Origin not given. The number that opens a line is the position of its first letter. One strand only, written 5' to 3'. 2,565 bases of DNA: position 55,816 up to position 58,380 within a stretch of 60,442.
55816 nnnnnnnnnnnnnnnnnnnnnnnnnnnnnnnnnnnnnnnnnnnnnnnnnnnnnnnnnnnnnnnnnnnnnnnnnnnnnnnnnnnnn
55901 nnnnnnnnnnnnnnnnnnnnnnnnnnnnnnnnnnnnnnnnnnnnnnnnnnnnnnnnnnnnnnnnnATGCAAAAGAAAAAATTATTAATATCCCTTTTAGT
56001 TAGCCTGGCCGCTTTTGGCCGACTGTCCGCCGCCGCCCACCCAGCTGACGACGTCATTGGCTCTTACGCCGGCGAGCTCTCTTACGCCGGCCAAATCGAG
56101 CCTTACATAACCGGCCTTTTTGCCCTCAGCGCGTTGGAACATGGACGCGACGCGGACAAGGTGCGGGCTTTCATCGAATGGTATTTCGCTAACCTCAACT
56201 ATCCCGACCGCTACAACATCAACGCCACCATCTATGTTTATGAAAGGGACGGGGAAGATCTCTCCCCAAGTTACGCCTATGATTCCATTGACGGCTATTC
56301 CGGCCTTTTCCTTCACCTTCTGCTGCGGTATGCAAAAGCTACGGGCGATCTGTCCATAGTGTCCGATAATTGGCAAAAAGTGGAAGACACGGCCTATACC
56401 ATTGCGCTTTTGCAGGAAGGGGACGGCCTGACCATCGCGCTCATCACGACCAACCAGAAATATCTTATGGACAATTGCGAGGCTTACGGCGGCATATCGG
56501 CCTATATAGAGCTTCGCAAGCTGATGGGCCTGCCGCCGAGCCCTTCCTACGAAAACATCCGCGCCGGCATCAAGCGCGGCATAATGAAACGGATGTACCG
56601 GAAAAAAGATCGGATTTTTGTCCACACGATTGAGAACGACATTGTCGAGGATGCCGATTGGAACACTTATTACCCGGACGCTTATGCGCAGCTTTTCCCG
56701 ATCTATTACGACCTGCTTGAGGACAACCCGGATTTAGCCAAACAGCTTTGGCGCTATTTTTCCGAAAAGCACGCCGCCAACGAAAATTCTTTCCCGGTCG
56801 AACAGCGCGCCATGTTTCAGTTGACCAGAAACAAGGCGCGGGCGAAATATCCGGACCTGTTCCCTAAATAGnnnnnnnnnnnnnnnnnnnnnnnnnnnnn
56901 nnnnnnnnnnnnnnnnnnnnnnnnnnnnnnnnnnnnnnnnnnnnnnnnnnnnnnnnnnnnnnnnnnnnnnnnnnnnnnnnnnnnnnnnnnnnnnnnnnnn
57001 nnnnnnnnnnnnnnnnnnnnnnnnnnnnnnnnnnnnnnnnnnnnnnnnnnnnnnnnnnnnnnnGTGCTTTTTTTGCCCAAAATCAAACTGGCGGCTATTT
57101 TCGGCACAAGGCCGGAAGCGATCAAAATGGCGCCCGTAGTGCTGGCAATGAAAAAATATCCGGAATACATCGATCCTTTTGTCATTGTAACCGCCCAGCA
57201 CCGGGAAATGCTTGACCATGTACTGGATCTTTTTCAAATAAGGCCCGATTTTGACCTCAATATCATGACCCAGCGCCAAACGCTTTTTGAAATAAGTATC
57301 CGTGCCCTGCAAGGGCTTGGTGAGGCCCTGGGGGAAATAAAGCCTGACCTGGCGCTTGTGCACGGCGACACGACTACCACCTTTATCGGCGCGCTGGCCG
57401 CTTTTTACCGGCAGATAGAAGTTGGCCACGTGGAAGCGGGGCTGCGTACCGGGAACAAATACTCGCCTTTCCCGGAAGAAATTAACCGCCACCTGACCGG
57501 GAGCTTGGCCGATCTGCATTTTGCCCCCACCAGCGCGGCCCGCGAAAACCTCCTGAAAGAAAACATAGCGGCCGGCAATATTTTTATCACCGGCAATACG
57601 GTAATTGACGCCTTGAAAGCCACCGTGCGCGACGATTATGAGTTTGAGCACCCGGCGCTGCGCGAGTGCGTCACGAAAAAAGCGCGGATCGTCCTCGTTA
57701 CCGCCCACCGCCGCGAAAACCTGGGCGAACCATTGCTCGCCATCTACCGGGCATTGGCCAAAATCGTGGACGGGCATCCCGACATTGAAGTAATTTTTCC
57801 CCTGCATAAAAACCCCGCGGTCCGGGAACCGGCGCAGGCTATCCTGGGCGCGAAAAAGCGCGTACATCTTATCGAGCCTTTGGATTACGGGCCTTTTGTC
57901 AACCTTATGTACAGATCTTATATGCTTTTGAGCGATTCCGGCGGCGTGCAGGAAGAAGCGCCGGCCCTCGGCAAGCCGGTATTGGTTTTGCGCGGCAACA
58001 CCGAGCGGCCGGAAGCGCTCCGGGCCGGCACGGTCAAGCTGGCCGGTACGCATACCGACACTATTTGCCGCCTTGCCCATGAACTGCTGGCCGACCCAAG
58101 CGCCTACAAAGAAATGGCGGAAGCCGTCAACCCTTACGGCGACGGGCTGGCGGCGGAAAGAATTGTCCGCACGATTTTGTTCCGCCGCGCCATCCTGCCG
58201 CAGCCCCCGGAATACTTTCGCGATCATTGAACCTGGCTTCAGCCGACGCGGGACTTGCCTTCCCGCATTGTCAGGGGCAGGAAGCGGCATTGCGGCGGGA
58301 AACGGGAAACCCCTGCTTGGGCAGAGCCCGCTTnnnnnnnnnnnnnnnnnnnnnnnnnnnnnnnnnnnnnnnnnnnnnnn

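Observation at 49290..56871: Duplicated deacetylase+hydrolase module with reciprocal loss of catalytic residues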

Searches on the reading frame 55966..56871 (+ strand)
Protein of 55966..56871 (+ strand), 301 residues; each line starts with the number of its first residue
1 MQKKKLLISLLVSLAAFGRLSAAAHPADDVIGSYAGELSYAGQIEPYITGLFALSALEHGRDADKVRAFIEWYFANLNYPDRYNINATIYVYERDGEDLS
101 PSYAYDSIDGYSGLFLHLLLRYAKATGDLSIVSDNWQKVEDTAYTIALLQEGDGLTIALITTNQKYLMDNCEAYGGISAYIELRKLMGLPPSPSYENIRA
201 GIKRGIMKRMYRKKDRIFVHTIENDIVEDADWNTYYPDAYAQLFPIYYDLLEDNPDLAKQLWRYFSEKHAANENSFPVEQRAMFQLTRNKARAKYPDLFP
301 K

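Call 4: search_protein_families(library=pfam, proteins=[window:55966-56871:+], max_evalue=0.01)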
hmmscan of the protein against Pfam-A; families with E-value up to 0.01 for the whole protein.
window:55966-56871:+ (301 aa): 0 families

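Call 7: search_protein_families(library=ncbifam, proteins=[window:55966-56871:+], max_evalue=0.1)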
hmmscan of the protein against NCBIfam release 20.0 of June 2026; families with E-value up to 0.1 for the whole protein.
window:55966-56871:+ (301 aa): 1 family
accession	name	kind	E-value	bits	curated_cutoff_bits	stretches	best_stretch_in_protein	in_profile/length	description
NF041084.1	trehalase_H1_Arch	equivalog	0.039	12.6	820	1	113-144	339-370/570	alpha,alpha-trehalase TreH1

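Call 9: search_solved_structures(query=window:55966-56871:+, max_evalue=10, show_alignments=2)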
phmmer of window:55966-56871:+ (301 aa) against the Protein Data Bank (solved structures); distinct sequences matched with E-value up to 10: 1.
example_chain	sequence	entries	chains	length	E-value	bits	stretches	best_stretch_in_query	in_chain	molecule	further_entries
2x1g_F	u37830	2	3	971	0.93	12.5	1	142-226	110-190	CADMUS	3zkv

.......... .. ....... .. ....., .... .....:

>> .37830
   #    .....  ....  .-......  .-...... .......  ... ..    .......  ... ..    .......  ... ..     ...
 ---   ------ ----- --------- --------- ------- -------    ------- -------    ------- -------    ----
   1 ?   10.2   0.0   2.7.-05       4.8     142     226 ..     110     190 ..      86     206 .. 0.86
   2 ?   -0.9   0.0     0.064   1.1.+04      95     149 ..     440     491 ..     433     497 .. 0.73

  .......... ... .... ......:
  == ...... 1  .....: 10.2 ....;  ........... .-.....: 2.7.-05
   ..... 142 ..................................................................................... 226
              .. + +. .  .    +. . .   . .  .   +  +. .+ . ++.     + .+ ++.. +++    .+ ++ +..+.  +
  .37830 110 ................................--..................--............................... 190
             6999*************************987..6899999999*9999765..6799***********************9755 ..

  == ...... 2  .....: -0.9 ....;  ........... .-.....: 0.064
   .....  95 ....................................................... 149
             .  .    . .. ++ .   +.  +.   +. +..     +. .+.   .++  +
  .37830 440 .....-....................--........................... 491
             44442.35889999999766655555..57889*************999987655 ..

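Call 13: find_homologous_proteins(query=window:55966-56871:+)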
Query window:55966-56871:+ (301 aa): 150 proteins with E <= 0.001 among 1435 candidates; the best 120 are listed.
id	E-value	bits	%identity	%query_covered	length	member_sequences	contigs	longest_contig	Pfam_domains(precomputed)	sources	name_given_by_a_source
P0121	2.7e-200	682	100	100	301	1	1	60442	-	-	-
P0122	7.4e-172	589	85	99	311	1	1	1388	-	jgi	jgi:hypothetical protein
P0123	2.7e-164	564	83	99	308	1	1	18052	-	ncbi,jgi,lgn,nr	ncbi:MAG: hypothetical protein LBP78_05435 [Acidaminococcales bacterium]|jgi:hypothetical protein|nr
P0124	1.3e-150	519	76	92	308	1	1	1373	-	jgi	jgi:hypothetical protein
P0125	2.1e-123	430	84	74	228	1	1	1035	-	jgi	jgi:hypothetical protein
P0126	1.8e-112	394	61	93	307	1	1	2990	-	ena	-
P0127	1.3e-105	372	58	92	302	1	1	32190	-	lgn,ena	-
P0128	3.4e-99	351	53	93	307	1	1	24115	-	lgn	-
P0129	2.5e-98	348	54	92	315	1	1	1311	-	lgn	-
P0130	6.2e-93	330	53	96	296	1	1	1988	-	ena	-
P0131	1.6e-90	322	50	96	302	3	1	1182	-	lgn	-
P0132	6.3e-87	310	46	96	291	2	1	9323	-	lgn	-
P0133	2.6e-86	308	47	96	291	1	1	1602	-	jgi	jgi:hypothetical protein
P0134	3.0e-86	308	47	98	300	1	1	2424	-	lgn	-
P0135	3.5e-85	305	49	95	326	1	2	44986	-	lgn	-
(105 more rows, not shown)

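Call 30: search_solved_structures(query=A2, max_evalue=10, show_alignments=3)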
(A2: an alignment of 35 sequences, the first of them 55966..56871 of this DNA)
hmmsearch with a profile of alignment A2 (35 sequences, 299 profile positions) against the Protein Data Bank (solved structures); distinct sequences matched with E-value up to 10: 2.
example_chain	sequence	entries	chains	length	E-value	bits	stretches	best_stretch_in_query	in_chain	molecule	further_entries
5zig_A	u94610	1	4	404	0.01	18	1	193-269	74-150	Cellobiose 2-epimerase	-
7jh6_A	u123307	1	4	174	0.74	11.9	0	190-235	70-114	Two-domain di-Zn(II) and porphyrin-binding protein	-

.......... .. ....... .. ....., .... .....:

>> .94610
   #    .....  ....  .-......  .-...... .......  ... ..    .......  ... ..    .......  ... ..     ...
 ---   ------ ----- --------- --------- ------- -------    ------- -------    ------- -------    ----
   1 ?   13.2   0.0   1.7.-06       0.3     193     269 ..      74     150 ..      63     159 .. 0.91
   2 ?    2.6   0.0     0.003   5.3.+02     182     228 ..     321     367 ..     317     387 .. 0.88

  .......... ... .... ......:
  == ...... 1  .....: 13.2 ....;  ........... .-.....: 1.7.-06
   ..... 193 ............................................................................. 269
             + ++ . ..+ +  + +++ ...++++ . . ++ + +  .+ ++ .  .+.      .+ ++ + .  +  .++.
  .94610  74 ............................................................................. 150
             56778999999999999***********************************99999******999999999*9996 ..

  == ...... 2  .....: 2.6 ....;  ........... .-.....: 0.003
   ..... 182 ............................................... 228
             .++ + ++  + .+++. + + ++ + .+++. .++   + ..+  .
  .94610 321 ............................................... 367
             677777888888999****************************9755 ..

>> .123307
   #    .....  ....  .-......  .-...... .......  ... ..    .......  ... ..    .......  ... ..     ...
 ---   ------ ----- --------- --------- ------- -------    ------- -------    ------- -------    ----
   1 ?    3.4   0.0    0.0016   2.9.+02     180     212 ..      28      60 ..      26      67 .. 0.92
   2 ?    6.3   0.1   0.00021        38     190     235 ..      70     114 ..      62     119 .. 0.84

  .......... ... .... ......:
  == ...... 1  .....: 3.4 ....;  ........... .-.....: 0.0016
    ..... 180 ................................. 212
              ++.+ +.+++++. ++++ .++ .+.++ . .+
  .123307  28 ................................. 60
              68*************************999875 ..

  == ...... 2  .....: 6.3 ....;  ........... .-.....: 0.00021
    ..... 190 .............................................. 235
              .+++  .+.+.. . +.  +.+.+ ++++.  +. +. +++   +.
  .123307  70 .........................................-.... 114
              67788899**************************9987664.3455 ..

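Call 37: predict_structure(alignment_id=A2)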
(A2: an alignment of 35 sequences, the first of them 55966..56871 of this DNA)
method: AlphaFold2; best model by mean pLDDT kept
length: 301 residues; sequences in the alignment: 35
mean_pLDDT: 94.2   pTM: 0.89
mean pLDDT of the five models: 94.2, 93.9, 93.1, 92.8, 92.8
residues with pLDDT >= 90: 260; 70-90: 31; 50-70: 9; < 50: 1
segments of 3 or more residues with pLDDT < 50: none
pLDDT, mean of each block of 10 residues (from residue 1): 78 65 84 80 93 96 97 98 97 91 95 99 98 99 98 97 97 99 98 98 98 97 96 97 99 98 98 96 97 95 75
secondary structure, 60 per line:
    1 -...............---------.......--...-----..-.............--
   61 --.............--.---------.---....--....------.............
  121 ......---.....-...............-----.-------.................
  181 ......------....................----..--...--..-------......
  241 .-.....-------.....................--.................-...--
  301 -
elements in order: H2-16 H26-32 H46-58 H63-75 E92-95 E98-101 H108-126 H130-134 H136-149 E164-166 H167-186 H193-210 E221-223 H235-241 H243-247 H255-275 H278-294

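Call 40: fold_search(model_id=the predicted structure, library=pdb)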
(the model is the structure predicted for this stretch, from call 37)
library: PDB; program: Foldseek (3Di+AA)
matches with E <= 10: 903; with E <= 0.001: 63
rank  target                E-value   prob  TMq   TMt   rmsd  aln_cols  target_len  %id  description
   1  7qsj_B                2.4e-05  1.00  0.55  0.49   5.1       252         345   14  Methylmannose polysaccharide hydrolase MmpH from M. hassiacum (released 2023-01-25)
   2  7qsj_A                2.9e-05  1.00  0.57  0.50   4.9       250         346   14  Methylmannose polysaccharide hydrolase MmpH from M. hassiacum (released 2023-01-25)
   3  8hmm                  3.2e-05  1.00  0.54  0.27   6.3       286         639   12  Crystal structure of AoRhaA (released 2023-12-06)
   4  2okx_A                3.4e-05  1.00  0.43  0.15   8.5       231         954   13  Crystal structure of GH78 family rhamnosidase of Bacillus SP. GL1 AT 1.9 A (released 2007-11-13)
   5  8bry_B                4.8e-05  1.00  0.44  0.36   6.0       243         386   15  Room-temperature structure of Pedobacter heparinus N-acetylglucosamine 2-epimerase at atmospheric pressure (released 2023-12-13)
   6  5zhb_A                5.1e-05  1.00  0.48  0.39   6.2       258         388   12  Structure of Cellobiose 2-Epimerase from Bacillus thermoamylovorans B4167 (released 2019-06-19)
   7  8h1l_C                5.1e-05  1.00  0.50  0.37   6.5       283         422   12  Crystal structure of glucose-2-epimerase in complex with D-Glucitol from Runella slithyformis Runsl_4512 (released 2023-07-12)
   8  6tfr_D                7.2e-05  1.00  0.45  0.38   5.2       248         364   12  Linalool Dehydratase Isomerase C180A mutant (released 2020-10-07)
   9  8h1l_B                8.0e-05  1.00  0.47  0.35   9.8       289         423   11  Crystal structure of glucose-2-epimerase in complex with D-Glucitol from Runella slithyformis Runsl_4512 (released 2023-07-12)
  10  5zhb_B                1.0e-04  1.00  0.51  0.41   5.1       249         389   12  Structure of Cellobiose 2-Epimerase from Bacillus thermoamylovorans B4167 (released 2019-06-19)
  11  6tfr_E                1.0e-04  1.00  0.45  0.38   5.2       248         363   12  Linalool Dehydratase Isomerase C180A mutant (released 2020-10-07)
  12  6tfr_C                1.3e-04  1.00  0.45  0.38   5.2       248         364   12  Linalool Dehydratase Isomerase C180A mutant (released 2020-10-07)
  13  4xhc_A                1.4e-04  1.00  0.50  0.31   8.6       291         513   13  rhamnosidase from Klebsiella oxytoca with rhamnose bound (released 2015-04-15)
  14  6tfr_B                1.5e-04  1.00  0.45  0.38   5.2       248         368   12  Linalool Dehydratase Isomerase C180A mutant (released 2020-10-07)
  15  8h1l_A                1.5e-04  1.00  0.49  0.37   6.8       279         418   12  Crystal structure of glucose-2-epimerase in complex with D-Glucitol from Runella slithyformis Runsl_4512 (released 2023-07-12)
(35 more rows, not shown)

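Call 49: search_protein_families(library=pfam, alignment_id=A2, max_evalue=0.1)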
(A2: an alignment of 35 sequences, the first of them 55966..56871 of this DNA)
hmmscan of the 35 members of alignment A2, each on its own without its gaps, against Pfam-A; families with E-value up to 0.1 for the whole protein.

A. member 1, window:55966-56871:+ (301 aa): 0 families

B. families by the number of members that match (of 35 scanned): 5 families
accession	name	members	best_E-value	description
PF22422.2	MGH1-like_GH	6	0.0016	Mannosylglycerate hydrolase MGH1-like glycoside hydrolase domain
PF02020.24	W2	1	0.0061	eIF4-gamma/eIF5/eIF2-epsilon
PF12417.13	DUF3669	1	0.023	Zinc finger protein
PF00924.24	MS_channel_2nd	1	0.035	Mechanosensitive ion channel, beta-domain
PF03399.22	SAC3_GANP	1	0.078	SAC3/GANP family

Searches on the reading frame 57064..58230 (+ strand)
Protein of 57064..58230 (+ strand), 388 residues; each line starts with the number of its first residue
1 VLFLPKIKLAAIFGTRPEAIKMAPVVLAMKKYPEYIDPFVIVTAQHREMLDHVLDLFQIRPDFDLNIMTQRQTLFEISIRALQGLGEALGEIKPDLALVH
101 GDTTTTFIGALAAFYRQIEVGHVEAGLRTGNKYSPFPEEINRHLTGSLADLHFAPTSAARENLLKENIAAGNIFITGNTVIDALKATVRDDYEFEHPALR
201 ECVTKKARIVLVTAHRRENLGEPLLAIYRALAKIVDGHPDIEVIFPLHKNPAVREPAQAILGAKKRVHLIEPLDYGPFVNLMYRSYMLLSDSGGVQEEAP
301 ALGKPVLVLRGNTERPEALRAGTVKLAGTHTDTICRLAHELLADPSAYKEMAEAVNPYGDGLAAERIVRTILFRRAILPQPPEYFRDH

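Call 4: search_protein_families(library=pfam, proteins=[window:57064-58230:+], max_evalue=0.01)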
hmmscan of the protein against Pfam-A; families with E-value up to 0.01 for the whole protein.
window:57064-58230:+ (388 aa): 1 family
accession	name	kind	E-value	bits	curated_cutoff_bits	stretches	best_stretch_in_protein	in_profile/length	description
PF02350.25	Epimerase_2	-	6.7e-114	380.8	30.6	1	36-371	9-346/347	UDP-N-acetylglucosamine 2-epimerase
